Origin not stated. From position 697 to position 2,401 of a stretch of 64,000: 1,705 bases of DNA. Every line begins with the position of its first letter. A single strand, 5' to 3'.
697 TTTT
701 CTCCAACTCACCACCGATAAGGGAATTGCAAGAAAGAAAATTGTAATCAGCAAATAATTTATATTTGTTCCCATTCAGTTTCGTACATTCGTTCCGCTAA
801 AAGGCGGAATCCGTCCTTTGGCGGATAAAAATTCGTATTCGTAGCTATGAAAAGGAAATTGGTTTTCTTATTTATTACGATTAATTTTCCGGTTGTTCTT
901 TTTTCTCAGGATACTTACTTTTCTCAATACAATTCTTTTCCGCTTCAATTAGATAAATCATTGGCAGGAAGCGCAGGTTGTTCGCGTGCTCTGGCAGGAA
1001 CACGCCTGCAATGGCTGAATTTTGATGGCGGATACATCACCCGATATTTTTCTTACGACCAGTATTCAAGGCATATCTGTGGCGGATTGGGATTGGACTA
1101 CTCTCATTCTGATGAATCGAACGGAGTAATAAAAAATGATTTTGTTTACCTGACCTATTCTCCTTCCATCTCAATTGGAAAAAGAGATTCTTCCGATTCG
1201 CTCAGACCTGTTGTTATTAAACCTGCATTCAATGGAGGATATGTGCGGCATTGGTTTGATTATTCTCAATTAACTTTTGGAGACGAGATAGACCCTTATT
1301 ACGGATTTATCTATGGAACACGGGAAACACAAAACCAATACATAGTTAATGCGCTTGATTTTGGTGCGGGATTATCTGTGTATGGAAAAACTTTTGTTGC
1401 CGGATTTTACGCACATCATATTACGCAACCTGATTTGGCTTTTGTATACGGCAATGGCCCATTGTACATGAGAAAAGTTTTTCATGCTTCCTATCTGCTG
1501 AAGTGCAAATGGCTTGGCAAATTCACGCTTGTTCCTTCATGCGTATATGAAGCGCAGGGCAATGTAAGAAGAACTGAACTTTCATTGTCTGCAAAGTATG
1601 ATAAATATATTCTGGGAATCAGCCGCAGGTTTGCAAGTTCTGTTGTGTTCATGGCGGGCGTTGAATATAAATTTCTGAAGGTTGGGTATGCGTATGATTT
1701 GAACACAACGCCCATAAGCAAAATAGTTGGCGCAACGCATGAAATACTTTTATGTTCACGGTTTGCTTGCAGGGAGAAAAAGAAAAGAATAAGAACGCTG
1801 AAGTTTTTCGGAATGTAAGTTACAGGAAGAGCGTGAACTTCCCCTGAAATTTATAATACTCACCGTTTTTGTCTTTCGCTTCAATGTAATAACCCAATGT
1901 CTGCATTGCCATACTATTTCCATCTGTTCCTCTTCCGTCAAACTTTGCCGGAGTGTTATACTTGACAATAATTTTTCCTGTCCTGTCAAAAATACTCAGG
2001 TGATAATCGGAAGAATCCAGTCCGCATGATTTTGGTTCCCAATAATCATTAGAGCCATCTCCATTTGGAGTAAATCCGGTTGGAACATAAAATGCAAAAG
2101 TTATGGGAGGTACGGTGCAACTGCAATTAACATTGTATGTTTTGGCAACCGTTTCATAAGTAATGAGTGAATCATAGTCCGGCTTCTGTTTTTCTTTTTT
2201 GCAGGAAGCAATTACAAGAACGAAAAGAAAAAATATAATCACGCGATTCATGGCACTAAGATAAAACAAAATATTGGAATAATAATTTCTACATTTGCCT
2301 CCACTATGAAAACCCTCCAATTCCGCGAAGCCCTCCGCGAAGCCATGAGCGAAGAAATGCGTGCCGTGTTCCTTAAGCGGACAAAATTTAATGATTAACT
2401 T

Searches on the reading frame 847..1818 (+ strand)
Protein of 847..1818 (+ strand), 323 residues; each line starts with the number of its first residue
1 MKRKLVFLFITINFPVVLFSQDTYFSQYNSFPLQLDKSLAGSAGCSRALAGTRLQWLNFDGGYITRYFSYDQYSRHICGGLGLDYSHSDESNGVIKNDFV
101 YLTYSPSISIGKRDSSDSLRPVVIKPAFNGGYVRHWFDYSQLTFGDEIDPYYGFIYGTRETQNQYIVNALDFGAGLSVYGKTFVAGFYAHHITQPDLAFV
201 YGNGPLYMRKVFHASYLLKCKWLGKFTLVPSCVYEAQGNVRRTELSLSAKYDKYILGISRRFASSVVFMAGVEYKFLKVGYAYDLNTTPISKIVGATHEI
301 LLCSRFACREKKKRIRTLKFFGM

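Call 5: search_protein_families(library=pfam, proteins=[window:847-1818:+], max_evalue=1)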
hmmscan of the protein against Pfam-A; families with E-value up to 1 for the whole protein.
window:847-1818:+ (323 aa): 1 family
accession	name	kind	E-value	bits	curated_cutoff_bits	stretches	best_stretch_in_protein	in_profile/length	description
PF11751.14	PorP_SprF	-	1.3e-33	117.2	22.3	1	19-302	3-271/273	Type IX secretion system membrane protein PorP/SprF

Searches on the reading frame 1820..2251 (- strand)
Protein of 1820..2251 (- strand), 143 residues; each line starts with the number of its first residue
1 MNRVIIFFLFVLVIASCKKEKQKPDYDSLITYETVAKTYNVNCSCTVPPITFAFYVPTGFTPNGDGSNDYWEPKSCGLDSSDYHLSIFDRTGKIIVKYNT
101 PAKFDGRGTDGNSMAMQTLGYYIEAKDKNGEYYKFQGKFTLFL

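Call 5: search_protein_families(library=pfam, proteins=[window:1820-2251:-], max_evalue=1)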
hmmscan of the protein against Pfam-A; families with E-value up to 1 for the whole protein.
window:1820-2251:- (143 aa): 2 families
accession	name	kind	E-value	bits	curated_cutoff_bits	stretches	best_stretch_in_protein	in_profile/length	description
PF13585.12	CHU_C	-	2.3e-10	40.9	27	1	56-132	3-79/86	CHU_C Type IX secretion signal domain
PF08139.17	LPAM_1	-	0.083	13.8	20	1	1-17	1-17/18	Prokaryotic membrane lipoprotein lipid attachment site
